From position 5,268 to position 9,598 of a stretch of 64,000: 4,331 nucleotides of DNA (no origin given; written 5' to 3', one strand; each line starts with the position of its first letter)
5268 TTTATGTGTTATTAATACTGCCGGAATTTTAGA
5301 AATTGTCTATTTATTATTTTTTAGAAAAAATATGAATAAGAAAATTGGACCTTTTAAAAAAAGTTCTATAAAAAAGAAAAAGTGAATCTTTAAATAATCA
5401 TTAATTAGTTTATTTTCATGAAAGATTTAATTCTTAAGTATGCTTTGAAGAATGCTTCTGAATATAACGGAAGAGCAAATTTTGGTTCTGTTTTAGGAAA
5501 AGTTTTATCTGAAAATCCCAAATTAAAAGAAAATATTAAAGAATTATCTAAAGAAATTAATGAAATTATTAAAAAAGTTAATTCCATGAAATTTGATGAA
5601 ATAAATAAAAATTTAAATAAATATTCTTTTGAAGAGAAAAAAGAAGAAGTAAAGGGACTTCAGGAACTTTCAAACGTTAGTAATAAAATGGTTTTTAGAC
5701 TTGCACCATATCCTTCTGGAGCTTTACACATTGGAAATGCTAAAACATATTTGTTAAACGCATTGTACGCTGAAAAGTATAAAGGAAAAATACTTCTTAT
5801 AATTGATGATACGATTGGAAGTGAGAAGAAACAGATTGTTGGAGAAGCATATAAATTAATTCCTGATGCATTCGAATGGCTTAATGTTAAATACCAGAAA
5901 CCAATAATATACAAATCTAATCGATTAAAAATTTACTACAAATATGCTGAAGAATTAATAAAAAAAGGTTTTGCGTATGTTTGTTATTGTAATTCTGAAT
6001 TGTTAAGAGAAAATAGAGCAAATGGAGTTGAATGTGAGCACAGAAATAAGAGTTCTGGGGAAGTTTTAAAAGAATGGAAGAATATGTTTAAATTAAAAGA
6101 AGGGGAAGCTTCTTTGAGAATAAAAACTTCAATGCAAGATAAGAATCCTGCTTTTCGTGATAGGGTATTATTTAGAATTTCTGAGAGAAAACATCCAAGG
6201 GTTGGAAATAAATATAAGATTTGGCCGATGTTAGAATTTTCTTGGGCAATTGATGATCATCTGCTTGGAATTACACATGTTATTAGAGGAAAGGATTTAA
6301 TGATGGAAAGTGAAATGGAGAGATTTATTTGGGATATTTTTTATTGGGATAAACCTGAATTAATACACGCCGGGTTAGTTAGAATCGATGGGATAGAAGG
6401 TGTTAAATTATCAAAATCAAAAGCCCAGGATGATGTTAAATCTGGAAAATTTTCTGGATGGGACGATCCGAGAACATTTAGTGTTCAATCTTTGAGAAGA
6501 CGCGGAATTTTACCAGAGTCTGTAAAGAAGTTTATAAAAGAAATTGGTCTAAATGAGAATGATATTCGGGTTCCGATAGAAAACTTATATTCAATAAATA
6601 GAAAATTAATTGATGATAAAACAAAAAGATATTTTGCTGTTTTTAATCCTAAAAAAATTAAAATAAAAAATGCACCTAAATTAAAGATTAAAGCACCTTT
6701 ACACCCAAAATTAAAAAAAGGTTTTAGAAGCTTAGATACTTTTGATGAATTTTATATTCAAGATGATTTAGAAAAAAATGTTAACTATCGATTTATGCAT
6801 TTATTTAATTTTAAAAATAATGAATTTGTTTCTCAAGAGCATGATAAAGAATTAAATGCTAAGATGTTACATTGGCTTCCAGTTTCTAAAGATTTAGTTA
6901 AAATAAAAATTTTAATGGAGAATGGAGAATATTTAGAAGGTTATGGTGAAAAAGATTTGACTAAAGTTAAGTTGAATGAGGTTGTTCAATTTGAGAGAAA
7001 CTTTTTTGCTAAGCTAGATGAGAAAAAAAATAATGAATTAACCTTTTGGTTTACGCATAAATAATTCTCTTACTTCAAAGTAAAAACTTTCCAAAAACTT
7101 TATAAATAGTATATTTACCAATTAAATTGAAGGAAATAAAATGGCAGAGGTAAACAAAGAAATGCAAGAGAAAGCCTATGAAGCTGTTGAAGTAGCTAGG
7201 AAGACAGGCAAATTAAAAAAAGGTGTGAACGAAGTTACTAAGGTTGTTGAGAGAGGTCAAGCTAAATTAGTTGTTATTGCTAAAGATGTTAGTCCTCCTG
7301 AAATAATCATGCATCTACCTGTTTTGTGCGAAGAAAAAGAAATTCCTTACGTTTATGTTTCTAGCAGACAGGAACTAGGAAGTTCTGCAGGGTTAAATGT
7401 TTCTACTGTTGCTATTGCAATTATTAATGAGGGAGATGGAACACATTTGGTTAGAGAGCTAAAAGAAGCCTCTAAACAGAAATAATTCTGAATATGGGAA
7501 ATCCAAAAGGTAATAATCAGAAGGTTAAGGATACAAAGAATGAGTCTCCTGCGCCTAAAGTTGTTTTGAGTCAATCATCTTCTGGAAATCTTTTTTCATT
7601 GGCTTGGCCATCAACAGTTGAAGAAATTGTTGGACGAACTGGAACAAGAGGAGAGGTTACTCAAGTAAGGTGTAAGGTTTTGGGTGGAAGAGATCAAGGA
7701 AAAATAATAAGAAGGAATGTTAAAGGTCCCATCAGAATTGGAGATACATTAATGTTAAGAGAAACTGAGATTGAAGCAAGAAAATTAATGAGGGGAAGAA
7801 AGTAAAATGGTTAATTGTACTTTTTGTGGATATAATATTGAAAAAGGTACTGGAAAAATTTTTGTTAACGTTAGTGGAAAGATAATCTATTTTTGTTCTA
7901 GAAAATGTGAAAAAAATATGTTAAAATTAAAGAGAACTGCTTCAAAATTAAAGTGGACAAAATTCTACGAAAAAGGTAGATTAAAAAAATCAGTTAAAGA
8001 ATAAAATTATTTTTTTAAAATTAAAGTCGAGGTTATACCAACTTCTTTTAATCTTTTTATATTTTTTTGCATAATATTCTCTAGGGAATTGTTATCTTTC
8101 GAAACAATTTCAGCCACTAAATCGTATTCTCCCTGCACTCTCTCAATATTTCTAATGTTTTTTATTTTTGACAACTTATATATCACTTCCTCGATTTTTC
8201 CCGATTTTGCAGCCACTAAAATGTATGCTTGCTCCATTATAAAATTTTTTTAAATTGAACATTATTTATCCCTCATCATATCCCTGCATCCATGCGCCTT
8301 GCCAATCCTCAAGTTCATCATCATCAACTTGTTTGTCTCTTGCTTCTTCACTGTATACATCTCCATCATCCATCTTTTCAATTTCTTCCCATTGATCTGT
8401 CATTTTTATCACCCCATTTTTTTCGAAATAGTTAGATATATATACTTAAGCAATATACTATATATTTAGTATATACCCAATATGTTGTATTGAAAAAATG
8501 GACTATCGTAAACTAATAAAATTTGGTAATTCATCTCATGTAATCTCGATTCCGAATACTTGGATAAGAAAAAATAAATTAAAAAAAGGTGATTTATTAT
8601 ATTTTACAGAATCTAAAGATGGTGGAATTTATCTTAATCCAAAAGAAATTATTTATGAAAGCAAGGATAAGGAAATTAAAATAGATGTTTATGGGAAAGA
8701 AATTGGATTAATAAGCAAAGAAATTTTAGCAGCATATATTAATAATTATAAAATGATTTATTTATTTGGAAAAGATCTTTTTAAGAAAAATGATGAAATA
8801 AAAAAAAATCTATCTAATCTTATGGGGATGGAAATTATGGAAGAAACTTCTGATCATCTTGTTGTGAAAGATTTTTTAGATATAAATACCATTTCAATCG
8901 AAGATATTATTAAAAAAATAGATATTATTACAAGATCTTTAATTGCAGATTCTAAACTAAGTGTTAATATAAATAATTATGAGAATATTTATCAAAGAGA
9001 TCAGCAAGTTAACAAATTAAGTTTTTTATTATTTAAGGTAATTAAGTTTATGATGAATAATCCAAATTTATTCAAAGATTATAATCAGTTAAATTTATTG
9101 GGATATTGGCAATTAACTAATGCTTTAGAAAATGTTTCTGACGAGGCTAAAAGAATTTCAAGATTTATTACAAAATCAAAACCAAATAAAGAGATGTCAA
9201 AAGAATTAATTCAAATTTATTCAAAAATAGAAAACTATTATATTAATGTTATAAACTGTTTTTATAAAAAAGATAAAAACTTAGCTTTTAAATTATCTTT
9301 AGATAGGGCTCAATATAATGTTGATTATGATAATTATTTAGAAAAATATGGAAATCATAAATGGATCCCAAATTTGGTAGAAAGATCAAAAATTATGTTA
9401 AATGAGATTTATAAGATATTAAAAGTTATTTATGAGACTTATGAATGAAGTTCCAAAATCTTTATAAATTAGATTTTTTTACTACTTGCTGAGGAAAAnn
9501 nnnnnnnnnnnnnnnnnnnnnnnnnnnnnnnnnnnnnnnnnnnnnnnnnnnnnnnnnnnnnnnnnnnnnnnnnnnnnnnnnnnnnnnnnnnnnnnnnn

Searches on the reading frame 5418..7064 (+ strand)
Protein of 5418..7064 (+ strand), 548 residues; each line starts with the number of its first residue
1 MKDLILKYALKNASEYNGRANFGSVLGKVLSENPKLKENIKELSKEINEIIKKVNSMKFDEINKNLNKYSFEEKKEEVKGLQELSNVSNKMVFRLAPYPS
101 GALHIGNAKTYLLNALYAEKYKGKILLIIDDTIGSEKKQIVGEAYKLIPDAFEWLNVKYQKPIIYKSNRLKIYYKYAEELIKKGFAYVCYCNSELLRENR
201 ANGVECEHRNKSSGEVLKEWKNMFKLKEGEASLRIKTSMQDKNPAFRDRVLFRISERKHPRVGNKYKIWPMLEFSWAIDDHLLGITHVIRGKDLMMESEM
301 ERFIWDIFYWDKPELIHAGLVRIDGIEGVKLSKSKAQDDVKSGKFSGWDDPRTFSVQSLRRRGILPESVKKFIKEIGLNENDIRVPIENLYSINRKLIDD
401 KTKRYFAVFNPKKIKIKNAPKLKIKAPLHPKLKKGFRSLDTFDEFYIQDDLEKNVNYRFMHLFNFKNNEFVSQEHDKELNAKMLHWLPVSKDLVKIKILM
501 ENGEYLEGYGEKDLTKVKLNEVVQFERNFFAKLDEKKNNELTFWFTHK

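Call 32: search_protein_families(library=pfam, proteins=[window:5418-7064:+], max_evalue=0.0001)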
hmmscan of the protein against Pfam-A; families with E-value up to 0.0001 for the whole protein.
window:5418-7064:+ (548 aa): 2 families
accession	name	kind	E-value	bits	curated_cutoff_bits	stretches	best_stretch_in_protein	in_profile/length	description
PF00749.27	tRNA-synt_1c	-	1.8e-70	237.8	23.4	1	91-398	2-312/314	tRNA synthetases class I (E and Q), catalytic domain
PF03950.23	tRNA-synt_1c_C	-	2.7e-10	40.8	23.9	1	403-476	2-81/91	tRNA synthetases class I (E and Q), anti-codon binding domain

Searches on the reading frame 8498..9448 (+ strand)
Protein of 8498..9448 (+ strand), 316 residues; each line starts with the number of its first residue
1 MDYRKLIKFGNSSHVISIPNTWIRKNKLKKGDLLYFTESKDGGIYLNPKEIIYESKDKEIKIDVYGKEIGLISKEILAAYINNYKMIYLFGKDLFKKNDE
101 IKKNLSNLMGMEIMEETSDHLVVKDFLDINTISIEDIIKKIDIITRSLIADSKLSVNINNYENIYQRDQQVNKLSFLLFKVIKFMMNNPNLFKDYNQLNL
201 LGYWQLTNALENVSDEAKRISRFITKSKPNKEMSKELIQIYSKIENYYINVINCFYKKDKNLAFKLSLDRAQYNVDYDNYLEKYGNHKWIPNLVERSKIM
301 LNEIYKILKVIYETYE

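Call 32: search_protein_families(library=pfam, proteins=[window:8498-9448:+], max_evalue=0.0001)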
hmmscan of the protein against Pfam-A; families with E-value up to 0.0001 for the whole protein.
window:8498-9448:+ (316 aa): 2 families
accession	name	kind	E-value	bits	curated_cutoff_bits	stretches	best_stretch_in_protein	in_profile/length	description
PF04014.23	MazE_antitoxin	-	1.5e-06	28.5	24.7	1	10-49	4-43/48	Antidote-toxin recognition MazE, bacterial antitoxin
PF01895.24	PhoU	-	1e-05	26.2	23.5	0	157-223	23-88/89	PhoU domain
